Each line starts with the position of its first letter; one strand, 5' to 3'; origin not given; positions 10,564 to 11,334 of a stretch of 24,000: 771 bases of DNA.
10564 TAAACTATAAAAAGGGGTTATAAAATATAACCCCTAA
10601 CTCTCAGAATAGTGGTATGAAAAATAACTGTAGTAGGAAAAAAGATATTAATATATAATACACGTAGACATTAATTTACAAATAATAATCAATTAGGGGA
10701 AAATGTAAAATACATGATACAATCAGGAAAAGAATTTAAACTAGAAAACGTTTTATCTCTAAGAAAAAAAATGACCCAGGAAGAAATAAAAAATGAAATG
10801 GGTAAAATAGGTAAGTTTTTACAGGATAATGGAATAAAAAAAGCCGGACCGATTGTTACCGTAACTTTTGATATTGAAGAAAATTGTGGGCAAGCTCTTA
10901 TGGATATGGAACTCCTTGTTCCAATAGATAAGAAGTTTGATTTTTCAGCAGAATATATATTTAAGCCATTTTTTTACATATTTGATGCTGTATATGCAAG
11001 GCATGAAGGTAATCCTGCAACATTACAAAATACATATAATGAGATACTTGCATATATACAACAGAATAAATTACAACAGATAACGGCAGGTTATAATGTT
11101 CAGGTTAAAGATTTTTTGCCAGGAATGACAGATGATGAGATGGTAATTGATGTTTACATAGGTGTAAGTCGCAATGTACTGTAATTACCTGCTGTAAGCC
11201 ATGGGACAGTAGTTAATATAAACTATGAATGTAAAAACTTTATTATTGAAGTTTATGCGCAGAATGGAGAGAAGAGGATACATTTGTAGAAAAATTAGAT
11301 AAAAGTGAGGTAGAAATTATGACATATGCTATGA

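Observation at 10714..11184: Stand-alone GyrI-like (SbmC-fold-like) protein as the first gene of the bacteriocin transcription unit: candidate non-canonical immunity or peptide-binding factor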

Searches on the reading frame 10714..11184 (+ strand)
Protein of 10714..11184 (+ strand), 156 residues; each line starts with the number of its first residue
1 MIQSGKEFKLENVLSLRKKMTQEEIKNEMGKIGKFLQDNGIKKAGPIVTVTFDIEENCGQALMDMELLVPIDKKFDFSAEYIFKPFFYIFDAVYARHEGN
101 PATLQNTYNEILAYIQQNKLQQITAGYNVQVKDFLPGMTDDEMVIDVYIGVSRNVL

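Call 3: search_protein_families(library=pfam, proteins=[window:10714-11181:+], max_evalue=1)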
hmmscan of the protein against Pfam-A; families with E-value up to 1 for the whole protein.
window:10714-11181:+ (156 aa): 3 families
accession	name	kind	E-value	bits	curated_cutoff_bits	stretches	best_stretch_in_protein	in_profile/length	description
PF16895.10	DUF5085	-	1.2e-06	29.5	30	1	20-135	13-127/141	Domain of unknown function (DUF5085)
PF06445.20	GyrI-like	-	0.0023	18.6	26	1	11-125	11-128/155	GyrI-like small molecule binding domain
PF14526.11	Cass2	-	0.0061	17.2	27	1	16-151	13-150/150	Integron-associated effector binding protein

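Call 4: search_protein_families(library=ncbifam, proteins=[window:10714-11181:+], max_evalue=1)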
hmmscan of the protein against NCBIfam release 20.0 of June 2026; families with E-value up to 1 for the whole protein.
window:10714-11181:+ (156 aa): 0 families

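Call 9: find_homologous_proteins(query=window:10714-11181:+, max_evalue=0.001)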
Query window:10714-11181:+ (156 aa): 94 proteins with E <= 0.001 among 109 candidates.
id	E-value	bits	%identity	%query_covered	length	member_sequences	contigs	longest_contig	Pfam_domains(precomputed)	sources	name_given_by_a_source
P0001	2.5e-97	341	100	100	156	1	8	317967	PF16895.11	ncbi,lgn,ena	-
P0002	2.7e-83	295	88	100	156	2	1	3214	-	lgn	-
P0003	1.6e-82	293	87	100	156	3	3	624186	-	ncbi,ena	-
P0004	6.5e-79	281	84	100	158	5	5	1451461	-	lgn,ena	-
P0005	3.4e-76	272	81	100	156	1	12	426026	-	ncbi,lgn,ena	-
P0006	3.3e-71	256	73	99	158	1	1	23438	-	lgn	-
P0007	1.1e-70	254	73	100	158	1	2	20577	-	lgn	-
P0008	2.3e-70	253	74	100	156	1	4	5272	-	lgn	-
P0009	5.1e-70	252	71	100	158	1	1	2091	-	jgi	jgi:effector-binding domain-containing protein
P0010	2.5e-67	243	70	100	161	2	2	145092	PF16895.11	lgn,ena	-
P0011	1.7e-66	241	72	100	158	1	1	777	-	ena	-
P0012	5.7e-66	239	71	100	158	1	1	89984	-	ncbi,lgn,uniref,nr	ncbi:effector-binding domain-containing protein [Ruminiclostridium sufflavum DSM 19573]|uniref:Effec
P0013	2.0e-65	237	70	99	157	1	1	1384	PF16895.11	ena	-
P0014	2.7e-65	237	67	100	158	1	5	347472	-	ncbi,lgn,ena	-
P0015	4.4e-64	233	71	99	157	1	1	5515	-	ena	-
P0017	1.7e-63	231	70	99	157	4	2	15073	PF16895.11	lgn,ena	-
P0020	3.4e-59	217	62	100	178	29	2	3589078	PF06445.21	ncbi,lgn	-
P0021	3.5e-59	217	65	99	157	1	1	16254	PF16895.11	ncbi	ncbi:MAG: AraC family transcriptional regulator [Ruminiclostridium sp.]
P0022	1.0e-58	216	62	100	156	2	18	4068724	PF16895.11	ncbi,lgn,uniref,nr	ncbi:transcriptional regulator [Ruminiclostridium cellulolyticum]|uniref:Transcription activator eff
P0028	1.5e-54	202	68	88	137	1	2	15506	PF16895.11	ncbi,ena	-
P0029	2.6e-54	201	58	100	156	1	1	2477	PF16895.11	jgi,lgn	jgi:effector-binding domain-containing protein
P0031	3.1e-54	201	62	100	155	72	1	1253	PF16895.11,PF06445.21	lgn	-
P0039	2.3e-52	195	60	100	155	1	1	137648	PF16895.11,PF06445.21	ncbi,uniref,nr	ncbi:AraC family transcriptional regulator [Herbivorax sp. ANBcel31]|uniref:GyrI-like domain-contain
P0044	1.0e-51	193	58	99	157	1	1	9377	PF16895.11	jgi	jgi:effector-binding domain-containing protein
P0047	6.0e-51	190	57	100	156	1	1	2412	PF16895.11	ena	-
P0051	1.5e-50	189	59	97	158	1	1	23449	PF06445.21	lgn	-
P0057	2.8e-49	185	57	97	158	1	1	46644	PF06445.21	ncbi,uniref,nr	ncbi:hypothetical protein PCCS19_50500 [Paenibacillus sp. CCS19]|uniref:hypothetical protein n=1 Tax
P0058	5.2e-49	184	55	99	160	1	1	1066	PF06445.21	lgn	-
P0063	6.9e-48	180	55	100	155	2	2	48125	PF16895.11,PF06445.21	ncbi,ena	-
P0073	2.8e-46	175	54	100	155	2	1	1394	PF16895.11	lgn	-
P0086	4.0e-42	162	57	86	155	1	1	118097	PF16895.11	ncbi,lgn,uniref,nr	ncbi:DUF5085 family protein [Alkaliphilus hydrothermalis]|uniref:Effector-binding domain-containing 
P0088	2.4e-41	159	51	99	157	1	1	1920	PF16895.11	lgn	-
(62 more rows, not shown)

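Call 11: search_solved_structures(query=window:10714-11181:+, max_evalue=10)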
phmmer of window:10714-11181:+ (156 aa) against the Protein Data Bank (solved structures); distinct sequences matched with E-value up to 10: 1.
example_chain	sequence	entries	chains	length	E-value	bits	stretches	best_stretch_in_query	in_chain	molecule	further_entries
3j3v_5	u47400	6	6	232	0.59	13.5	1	24-62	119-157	50S ribosomal protein L1 | Large ribosomal subunit protein uL1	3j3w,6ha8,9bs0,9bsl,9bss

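Call 13: search_solved_structures(query=A1, max_evalue=10, show_alignments=2)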
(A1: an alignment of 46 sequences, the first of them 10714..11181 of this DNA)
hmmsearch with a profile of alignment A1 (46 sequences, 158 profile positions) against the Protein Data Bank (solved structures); distinct sequences matched with E-value up to 10: 12.
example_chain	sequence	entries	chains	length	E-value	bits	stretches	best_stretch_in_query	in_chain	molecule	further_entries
4iyk_A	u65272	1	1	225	0.52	13.3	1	40-63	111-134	Uncharacterized protein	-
4jiz_A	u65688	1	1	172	0.58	13.2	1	53-109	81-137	MOB kinase activator 1A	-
5brm_A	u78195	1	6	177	0.61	13.1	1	53-109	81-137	MOB kinase activator 1A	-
1pi1_A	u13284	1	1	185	0.66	13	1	53-109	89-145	Mob1A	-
4j1v_A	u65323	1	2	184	0.66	13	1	53-109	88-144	MOB kinase activator 1A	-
6mcp_B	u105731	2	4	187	0.67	13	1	53-109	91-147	MOB kinase activator 1A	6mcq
6xl5_G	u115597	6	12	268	0.68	12.9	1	49-122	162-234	MerR family transcriptional regulator EcmrR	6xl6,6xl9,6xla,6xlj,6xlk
5xqz_A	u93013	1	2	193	0.72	12.9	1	53-109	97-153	MOB kinase activator 1A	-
5twg_A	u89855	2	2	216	0.9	12.6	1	53-109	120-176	MOB kinase activator 1A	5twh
5brk_A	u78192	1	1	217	0.9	12.5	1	53-109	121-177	MOB kinase activator 1A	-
1r3b_A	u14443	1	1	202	1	12.4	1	53-109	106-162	MOB1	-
6wl5_A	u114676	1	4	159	1.1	12.3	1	47-122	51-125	EcmrR transcriptional regulator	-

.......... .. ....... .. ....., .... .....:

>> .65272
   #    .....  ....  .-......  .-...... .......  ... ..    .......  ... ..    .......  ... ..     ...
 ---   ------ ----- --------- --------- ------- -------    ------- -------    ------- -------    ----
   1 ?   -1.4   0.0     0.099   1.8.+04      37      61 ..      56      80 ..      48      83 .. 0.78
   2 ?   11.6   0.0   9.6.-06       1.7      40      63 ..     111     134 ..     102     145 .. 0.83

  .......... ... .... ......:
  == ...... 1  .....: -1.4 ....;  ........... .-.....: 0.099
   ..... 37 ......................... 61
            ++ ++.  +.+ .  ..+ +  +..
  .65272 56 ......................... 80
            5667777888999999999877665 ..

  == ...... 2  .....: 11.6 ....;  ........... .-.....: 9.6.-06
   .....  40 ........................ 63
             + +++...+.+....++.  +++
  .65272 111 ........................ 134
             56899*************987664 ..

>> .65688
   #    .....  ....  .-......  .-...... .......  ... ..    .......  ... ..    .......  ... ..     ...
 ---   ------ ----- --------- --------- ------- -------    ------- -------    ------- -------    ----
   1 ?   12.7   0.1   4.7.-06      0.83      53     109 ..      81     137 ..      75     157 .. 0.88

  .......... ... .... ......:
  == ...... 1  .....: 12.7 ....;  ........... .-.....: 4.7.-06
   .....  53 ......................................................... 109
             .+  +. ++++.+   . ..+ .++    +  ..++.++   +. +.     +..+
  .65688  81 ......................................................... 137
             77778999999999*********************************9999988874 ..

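Call 14: find_encoding_contigs(protein=window:10714-11184:+, flank=10000, max_places=3)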
Protein window:10714-11184:+ (156 aa): 14 contigs read that carry it; 3 places shown.
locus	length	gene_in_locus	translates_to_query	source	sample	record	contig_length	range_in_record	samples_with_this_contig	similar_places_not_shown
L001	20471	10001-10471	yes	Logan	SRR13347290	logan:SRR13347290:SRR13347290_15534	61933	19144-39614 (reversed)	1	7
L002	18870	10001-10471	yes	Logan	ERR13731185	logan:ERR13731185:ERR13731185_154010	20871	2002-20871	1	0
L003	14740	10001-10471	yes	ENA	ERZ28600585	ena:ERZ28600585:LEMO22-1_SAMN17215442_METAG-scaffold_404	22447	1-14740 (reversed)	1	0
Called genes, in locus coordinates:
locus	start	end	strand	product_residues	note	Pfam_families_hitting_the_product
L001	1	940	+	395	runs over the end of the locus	PF12242:Eno-Rase_NADH_b, PF12241:Enoyl_reductase, PF07055:Eno-Rase_FAD_bd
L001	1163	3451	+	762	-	PF07517:SecA_DEAD, PF00270:DEAD (weak), PF00271:Helicase_C (faint), PF01043:SecA_PP_bind, PF21090:P-loop_SecA, PF07516:SecA_SW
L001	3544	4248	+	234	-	PF00072:Response_reg, PF04397:LytTR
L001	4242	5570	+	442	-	PF14501:HATPase_c_5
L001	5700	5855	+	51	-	-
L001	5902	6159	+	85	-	-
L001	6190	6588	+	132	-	-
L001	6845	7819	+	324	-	PF12697:Abhydrolase_6 (weak)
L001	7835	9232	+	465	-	PF02518:HATPase_c, PF14501:HATPase_c_5 (weak)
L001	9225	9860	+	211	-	PF00072:Response_reg, PF08281:Sigma70_r4_2 (weak), PF00196:GerE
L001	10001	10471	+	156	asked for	PF16895:DUF5085 (weak)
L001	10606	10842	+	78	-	PF10439:Bacteriocin_IIc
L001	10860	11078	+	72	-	-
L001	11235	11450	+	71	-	-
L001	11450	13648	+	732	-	PF03412:Peptidase_C39, PF00664:ABC_membrane, PF00005:ABC_tran, PF02463:SMC_N (weak)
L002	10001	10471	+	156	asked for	PF16895:DUF5085 (weak)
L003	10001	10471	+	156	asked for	PF16895:DUF5085 (weak)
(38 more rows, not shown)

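Call 15: find_related_loci(query=A1, collection=genome_contigs, flank=10000)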
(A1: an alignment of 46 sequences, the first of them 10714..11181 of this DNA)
Query A1 (156 aa) in genome_contigs; peptide patterns used: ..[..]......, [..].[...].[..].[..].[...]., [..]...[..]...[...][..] (x = any residue, [..] = any of these).
117 stretches matched a pattern; 60 encode a relative of the query (tblastn E <= 1e-3); 57 distinct loci.
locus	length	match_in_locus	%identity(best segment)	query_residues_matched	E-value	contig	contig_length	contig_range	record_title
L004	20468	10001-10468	81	1-156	2e-83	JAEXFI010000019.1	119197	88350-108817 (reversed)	MAG: Bacillota bacterium isolate OH_HBB_241 k127_351849, whole genome shotgun sequence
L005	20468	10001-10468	71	1-156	6e-74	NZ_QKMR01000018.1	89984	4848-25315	Ruminiclostridium sufflavum DSM 19573 Ga0056032_scaffold00018.18, whole genome shotgun sequence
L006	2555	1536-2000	71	2-156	3e-73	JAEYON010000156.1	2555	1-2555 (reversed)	MAG: Bacillota bacterium isolate OH_CBB_153 k127_1591621, whole genome shotgun sequence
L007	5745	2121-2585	69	2-156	2e-72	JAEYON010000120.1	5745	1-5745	MAG: Bacillota bacterium isolate OH_CBB_153 k127_80604, whole genome shotgun sequence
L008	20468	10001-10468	67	1-156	5e-72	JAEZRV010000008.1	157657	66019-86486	MAG: Bacillota bacterium isolate OH_PDB_205 k127_488123, whole genome shotgun sequence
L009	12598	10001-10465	71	2-156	2e-71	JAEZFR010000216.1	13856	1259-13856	MAG: Bacillota bacterium isolate OH_CBrB_58 k127_913850, whole genome shotgun sequence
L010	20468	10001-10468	61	1-156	7e-64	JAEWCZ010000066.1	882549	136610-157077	MAG: Bacillota bacterium isolate OH_PBB_78 k127_1451207, whole genome shotgun sequence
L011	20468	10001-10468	60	1-156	1e-63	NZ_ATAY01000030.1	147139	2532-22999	Ruminiclostridium papyrosolvens C7 contig00037, whole genome shotgun sequence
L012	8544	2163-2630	60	1-156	4e-63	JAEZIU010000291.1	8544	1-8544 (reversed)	MAG: Bacillota bacterium isolate OH_CDB_200 k127_533906, whole genome shotgun sequence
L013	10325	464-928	61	2-156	7e-61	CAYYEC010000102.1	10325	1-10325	MAG TPA_asm: uncultured Eubacteriales bacterium isolate binchicken_co178_180 genome assembly, contig: NODE_7820_length_1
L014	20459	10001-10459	60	1-156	6e-60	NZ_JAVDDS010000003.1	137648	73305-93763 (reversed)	Herbivorax sp. ANBcel31 3, whole genome shotgun sequence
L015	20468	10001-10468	54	1-156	6e-59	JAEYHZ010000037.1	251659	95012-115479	MAG: Bacillota bacterium isolate OH_HFB_338 k127_1175498, whole genome shotgun sequence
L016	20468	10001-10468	58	1-156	1e-58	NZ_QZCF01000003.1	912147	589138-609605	Paenibacillus sp. 1011MAR3C5 NODE_3_length_912147_cov_25.8537, whole genome shotgun sequence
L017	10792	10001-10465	59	2-156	3e-57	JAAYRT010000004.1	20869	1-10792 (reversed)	MAG: Halanaerobiaceae bacterium isolate AS23ysBPME_231 3052_AS23, whole genome shotgun sequence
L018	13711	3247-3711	56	2-156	5e-57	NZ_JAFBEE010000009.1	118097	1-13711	Alkaliphilus hydrothermalis strain DSM 25890 Ga0454045_09, whole genome shotgun sequence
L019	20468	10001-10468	54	1-156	1e-55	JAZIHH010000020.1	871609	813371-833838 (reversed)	MAG: Bacillota bacterium isolate bin9.1 bin9.1_contig_1_polypolish, whole genome shotgun sequence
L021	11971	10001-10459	55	1-156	8e-55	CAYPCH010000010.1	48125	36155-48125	MAG TPA_asm: uncultured Oscillospiraceae bacterium isolate binchicken_co39_591 genome assembly, contig: NODE_1677_length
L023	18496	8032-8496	50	2-156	5e-51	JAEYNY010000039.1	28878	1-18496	MAG: Bacillota bacterium isolate OH_CBB_131 k127_56033, whole genome shotgun sequence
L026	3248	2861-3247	61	1-132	3e-49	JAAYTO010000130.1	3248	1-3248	MAG: Clostridium sp. isolate AS24abBPME_43 45741_AS24, whole genome shotgun sequence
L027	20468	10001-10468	49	1-156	1e-46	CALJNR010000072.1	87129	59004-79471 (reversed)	MAG: uncultured Clostridia bacterium isolate R1_Bin_METABAT__155_sub_1_1 genome assembly, contig: c_000001633639, whole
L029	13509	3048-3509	49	2-156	4e-46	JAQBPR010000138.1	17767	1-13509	MAG: Bacilli bacterium isolate RYN_352 scaffold_706988, whole genome shotgun sequence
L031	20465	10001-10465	46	2-156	2e-43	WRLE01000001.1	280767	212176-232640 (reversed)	MAG: Oscillospiraceae bacterium isolate Th196P3bin147 Ga0099364_10000009, whole genome shotgun sequence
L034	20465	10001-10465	41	2-156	6e-40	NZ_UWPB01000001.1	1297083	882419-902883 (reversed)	Ruminococcus sp. Marseille-P6503, whole genome shotgun sequence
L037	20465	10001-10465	40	2-156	1e-38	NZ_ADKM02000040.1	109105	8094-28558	Ruminococcus albus 8 contig00034, whole genome shotgun sequence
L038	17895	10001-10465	44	2-156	2e-38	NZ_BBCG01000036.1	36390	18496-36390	Cellulosilyticum ruminicola JCM 14822, whole genome shotgun sequence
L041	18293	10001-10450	39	7-156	2e-37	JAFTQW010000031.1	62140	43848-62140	MAG: Ruminococcus sp. isolate RGIG4067 Roe_deer_Cecum.Co__c772495, whole genome shotgun sequence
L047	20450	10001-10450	37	7-156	5e-32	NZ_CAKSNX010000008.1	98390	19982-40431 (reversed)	MAG: uncultured Ruminococcus sp. isolate REFINED_METABAT215_TOP10_CONTIGS_1500_ASSEMBLY_K77_MERGED__Hadza_MoBio_hadza-I-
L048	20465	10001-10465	39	2-156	2e-31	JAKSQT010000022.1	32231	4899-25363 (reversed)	MAG: Ruminococcus sp. isolate Horse_feces236 MAG236_22, whole genome shotgun sequence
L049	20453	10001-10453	38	2-156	1e-31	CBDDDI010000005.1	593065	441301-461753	MAG: Oscillospiraceae bacterium isolate 5eb11732-8737-4bdf-b483-efbed3a00f11 genome assembly, contig: contig_5, whole ge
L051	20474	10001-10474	36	2-156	5e-27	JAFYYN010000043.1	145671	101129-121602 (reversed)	MAG: Lachnospiraceae bacterium isolate RGIG7538 Water_buffalos_Omasum-1__c117952, whole genome shotgun sequence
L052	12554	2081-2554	36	2-156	3e-26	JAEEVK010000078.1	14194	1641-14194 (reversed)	MAG: Lachnospiraceae bacterium isolate Tb.RUG.451 NODE_18978_length_14194_cov_1.633824, whole genome shotgun sequence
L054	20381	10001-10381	45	28-156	5e-25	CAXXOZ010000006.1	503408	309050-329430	MAG: uncultured Parasporobacterium sp. isolate 16718cfd-1f25-469d-8975-09e71612c014 genome assembly, contig: contig_6, w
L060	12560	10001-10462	31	8-156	3e-17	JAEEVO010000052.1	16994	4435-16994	MAG: Lachnospiraceae bacterium isolate Tb.RUG.456 NODE_14548_length_16994_cov_1.089702, whole genome shotgun sequence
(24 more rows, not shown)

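Call 17: predict_structure(alignment_id=A1)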
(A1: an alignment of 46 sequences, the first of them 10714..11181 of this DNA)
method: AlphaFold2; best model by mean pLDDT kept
length: 156 residues; sequences in the alignment: 46
mean_pLDDT: 91.6   pTM: 0.84
mean pLDDT of the five models: 91.6, 91.2, 91.2, 91.2, 90.5
residues with pLDDT >= 90: 120; 70-90: 33; 50-70: 3; < 50: 0
segments of 3 or more residues with pLDDT < 50: none
pLDDT, mean of each block of 10 residues (from residue 1): 94 96 91 94 94 88 95 87 95 94 93 95 94 76 93 82
secondary structure, 60 per line:
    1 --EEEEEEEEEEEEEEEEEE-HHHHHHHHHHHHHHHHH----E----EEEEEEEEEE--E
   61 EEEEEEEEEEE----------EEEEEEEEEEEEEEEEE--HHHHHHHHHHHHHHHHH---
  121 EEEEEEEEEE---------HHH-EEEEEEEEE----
elements in order: E3-20 H22-38 E48-57 E60-71 E82-98 H101-117 E121-130 E144-152

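Call 22: fold_search(model_id=the predicted structure, library=pdb)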
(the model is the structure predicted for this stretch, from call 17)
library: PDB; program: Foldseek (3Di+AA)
matches with E <= 10: 427; with E <= 0.001: 30
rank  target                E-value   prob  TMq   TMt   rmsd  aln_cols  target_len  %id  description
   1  6xl5_G                1.0e-07  1.00  0.78  0.47   3.5       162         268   16  Cryo-EM structure of EcmrR-RNAP-promoter open complex (EcmrR-RPo) (released 2021-04-07)
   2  9rtm_A                3.4e-07  1.00  0.75  0.76   3.6       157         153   14  X-ray structure of the rhodamine-binding protein tag (Rho-tag) bound to a tetramethylrhodamine ligand (released 2025-07-30)
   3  9rtm_B                3.6e-07  1.00  0.74  0.74   3.7       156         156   14  X-ray structure of the rhodamine-binding protein tag (Rho-tag) bound to a tetramethylrhodamine ligand (released 2025-07-30)
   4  9rtl_B                6.2e-07  1.00  0.75  0.75   3.2       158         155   13  X-ray structure of the CTR107-N138A mutant bound to a tetramethylrhodamine ligand (released 2025-07-30)
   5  5kax_A                7.0e-07  1.00  0.75  0.74   3.8       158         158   14  The structure of CTR107 protein bound to RHODAMINE 6G (released 2016-08-24)
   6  5kax_B                9.6e-07  1.00  0.77  0.77   3.1       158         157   13  The structure of CTR107 protein bound to RHODAMINE 6G (released 2016-08-24)
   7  9rtl_A                1.4e-06  1.00  0.73  0.73   4.0       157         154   13  X-ray structure of the CTR107-N138A mutant bound to a tetramethylrhodamine ligand (released 2025-07-30)
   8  3e0h                  1.7e-06  1.00  0.74  0.76   3.7       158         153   13  Crystal structure of an uncharacterized protein from Chlorobium tepidum. NorthEast Structural Genomics target CtR107. (released 2008-09-30)
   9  6wl5_A                4.9e-06  1.00  0.79  0.78   3.3       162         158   16  Crystal structure of EcmrR C-terminal domain (released 2021-04-07)
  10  2kcu_MODEL_1_A        1.0e-05  1.00  0.67  0.63   4.1       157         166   15  NMR solution structure of an uncharacterized protein from Chlorobium tepidum. Northeast Structural Genomics ta (released 2009-01-20)
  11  7zhe                  1.1e-05  1.00  0.76  0.78   3.1       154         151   20  Crystal structure of CtaZ from Ruminiclostridium cellulolyticum (released 2022-11-09)
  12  7zhd                  1.1e-05  1.00  0.73  0.76   3.8       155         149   17  Crystal structure of CtaZ in complex with Closthioamide (released 2022-11-09)
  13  7r3w_D                1.4e-05  1.00  0.73  0.42   3.5       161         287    9  Crystal structure of the albicidin resistance protein STM3175 from Salmonella typhimurium (released 2022-09-28)
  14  7r3w_A                1.6e-05  1.00  0.74  0.43   3.5       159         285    9  Crystal structure of the albicidin resistance protein STM3175 from Salmonella typhimurium (released 2022-09-28)
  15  7r3w_B                1.6e-05  1.00  0.71  0.42   3.6       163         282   10  Crystal structure of the albicidin resistance protein STM3175 from Salmonella typhimurium (released 2022-09-28)
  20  1jyh                  8.9e-05  1.00  0.64  0.64   4.5       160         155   11  Crystal Structure of the Escherichia coli SbmC protein (AKA Gyrase Inhibitory Protein GyrI, AKA YeeB) (released 2002-04-10)
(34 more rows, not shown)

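Call 40: search_protein_families(library=pfam, alignment_id=A1, max_evalue=0.01)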
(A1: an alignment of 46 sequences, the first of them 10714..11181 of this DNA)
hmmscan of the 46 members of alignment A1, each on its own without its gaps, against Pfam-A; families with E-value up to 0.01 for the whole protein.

A. member 1, window:10714-11181:+ (156 aa): 3 families
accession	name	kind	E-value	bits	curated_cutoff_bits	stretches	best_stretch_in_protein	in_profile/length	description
PF16895.10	DUF5085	-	1.2e-06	29.5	30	1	20-135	13-127/141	Domain of unknown function (DUF5085)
PF06445.20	GyrI-like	-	0.0023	18.6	26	1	11-125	11-128/155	GyrI-like small molecule binding domain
PF14526.11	Cass2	-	0.0061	17.2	27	0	16-151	13-150/150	Integron-associated effector binding protein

B. families by the number of members that match (of 46 scanned): 8 families
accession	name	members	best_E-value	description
PF16895.10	DUF5085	37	5.9e-08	Domain of unknown function (DUF5085)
PF06445.20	GyrI-like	22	2.8e-07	GyrI-like small molecule binding domain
PF14526.11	Cass2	9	8.4e-08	Integron-associated effector binding protein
PF03340.19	Pox_Rif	3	0.00061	Poxvirus rifampicin resistance protein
PF01661.27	Macro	2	0.0016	Macro domain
PF07768.16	PVL_ORF50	2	0.0052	PVL ORF-50-like family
PF18003.7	DUF3823_C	1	0.00072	Domain of unknown function (DUF3823_C)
PF10265.14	Miga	1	0.0059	Mitoguardin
